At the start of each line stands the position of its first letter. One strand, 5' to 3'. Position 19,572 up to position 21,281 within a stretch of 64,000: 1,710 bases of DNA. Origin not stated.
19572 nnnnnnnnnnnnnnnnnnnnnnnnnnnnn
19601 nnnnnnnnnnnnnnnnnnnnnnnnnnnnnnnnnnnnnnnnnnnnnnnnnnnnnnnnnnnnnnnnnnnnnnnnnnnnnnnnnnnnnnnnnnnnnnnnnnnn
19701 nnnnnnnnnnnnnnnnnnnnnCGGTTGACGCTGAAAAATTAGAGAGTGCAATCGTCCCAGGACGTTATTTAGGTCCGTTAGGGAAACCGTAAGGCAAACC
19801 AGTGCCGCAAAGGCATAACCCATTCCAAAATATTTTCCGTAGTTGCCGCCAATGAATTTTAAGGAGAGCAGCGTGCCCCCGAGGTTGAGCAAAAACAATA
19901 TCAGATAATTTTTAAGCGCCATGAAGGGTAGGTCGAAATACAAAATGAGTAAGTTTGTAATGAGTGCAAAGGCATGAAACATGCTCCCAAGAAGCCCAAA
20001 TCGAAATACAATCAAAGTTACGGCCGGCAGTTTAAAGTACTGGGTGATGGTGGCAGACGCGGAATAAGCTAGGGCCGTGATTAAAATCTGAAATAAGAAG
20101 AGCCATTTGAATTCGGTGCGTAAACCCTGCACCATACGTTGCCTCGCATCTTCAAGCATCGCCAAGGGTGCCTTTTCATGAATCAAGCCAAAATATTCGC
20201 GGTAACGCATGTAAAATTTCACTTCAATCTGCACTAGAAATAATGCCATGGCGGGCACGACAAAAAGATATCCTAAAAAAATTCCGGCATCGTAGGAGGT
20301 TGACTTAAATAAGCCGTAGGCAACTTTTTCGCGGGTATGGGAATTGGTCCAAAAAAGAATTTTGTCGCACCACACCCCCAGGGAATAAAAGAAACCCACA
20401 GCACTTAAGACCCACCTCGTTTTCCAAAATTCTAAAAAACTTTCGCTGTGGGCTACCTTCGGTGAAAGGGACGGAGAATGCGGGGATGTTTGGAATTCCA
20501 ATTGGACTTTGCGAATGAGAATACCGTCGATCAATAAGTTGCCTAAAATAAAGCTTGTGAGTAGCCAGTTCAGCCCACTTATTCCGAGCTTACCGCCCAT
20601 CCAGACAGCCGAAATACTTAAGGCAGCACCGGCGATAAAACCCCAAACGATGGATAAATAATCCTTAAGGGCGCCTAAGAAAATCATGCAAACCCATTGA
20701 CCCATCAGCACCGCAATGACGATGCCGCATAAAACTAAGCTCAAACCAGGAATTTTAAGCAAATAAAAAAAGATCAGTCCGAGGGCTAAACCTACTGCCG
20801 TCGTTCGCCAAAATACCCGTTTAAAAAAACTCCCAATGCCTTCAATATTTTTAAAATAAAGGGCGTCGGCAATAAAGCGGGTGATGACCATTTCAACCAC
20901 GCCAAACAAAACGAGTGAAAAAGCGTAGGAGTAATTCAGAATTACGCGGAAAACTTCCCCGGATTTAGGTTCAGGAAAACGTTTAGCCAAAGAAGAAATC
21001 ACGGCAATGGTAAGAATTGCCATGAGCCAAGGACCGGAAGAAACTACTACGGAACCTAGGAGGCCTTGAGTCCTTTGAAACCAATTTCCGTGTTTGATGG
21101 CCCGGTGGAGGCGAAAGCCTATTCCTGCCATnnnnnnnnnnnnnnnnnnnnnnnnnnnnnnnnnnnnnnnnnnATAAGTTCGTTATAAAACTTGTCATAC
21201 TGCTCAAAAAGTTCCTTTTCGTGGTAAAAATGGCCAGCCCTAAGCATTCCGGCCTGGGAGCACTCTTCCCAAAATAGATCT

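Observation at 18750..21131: GH114-like hydrolase module fused to the C-terminus of PelG, while the PelA-like protein lacks its hydrolase domain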

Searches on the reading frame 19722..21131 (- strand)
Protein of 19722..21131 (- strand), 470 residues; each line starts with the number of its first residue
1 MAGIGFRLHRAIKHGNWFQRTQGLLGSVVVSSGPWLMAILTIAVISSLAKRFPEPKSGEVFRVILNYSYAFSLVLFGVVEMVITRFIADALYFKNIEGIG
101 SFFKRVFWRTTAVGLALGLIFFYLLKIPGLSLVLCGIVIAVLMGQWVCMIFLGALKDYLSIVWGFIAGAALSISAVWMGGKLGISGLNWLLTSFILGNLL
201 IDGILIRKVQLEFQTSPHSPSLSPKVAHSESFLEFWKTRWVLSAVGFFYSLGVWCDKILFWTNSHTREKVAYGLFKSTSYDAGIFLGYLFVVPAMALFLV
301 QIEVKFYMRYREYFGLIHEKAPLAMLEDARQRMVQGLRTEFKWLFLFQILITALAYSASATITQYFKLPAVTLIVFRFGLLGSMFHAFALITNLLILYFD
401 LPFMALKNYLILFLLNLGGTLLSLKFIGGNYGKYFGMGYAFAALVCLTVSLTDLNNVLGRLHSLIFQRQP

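Call 40: search_solved_structures(query=window:19722-21131:-, max_evalue=10)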
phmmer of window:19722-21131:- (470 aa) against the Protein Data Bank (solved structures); distinct sequences matched with E-value up to 10: 2.
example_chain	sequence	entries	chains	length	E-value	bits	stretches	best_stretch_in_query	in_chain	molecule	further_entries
2j42_A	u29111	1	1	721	0.79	12.1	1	22-109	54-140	C2 TOXIN COMPONENT-II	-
4qc6_A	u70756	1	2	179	1.5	11.2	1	45-126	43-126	Bifunctional AAC/APH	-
